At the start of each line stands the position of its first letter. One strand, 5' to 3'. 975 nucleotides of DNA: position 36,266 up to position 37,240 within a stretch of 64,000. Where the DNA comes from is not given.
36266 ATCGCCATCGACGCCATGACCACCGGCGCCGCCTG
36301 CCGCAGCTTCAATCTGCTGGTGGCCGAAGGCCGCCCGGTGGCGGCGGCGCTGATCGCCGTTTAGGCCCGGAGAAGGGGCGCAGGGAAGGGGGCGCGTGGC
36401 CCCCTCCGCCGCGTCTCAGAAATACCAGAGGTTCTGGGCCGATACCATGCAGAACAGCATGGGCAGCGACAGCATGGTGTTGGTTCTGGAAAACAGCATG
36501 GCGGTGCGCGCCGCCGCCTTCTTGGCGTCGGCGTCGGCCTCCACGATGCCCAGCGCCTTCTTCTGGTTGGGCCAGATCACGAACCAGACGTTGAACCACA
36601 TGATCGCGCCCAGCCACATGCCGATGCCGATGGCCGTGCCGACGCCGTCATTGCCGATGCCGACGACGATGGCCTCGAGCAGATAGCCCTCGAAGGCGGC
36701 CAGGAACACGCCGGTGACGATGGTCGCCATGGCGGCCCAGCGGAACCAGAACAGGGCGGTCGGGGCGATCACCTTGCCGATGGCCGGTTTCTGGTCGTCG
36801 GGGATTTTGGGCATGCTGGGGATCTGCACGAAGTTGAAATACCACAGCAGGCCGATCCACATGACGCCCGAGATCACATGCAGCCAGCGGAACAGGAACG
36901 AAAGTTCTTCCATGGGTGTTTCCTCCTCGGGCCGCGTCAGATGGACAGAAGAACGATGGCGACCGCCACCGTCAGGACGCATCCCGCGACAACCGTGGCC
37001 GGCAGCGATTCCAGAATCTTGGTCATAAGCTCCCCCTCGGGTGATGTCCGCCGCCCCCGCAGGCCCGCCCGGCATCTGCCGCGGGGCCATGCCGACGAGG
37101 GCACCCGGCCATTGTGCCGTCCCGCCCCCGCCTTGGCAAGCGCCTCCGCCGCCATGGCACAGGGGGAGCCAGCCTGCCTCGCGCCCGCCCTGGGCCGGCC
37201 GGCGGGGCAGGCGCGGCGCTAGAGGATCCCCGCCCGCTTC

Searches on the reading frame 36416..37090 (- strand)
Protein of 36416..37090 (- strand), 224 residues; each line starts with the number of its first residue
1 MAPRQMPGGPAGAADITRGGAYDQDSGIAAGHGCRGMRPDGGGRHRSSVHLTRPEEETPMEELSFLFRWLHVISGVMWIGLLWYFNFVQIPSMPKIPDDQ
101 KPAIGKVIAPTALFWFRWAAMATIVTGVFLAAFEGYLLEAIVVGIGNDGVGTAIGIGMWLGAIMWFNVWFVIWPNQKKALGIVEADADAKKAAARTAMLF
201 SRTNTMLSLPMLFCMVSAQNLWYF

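Call 3: search_protein_families(library=pfam, proteins=[window:36416-37090:-], max_evalue=0.01)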
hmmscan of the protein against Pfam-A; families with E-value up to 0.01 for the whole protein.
window:36416-37090:- (224 aa): 1 family
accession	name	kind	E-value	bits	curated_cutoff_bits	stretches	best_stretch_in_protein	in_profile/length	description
PF06181.16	Urate_ox_N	-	4.4e-19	69.4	26.9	2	153-218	173-238/295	Urate oxidase N-terminal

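Call 4: search_protein_families(library=ncbifam, proteins=[window:36416-37090:-], max_evalue=0.01)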
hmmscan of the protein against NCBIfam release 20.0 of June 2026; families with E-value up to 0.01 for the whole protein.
window:36416-37090:- (224 aa): 0 families
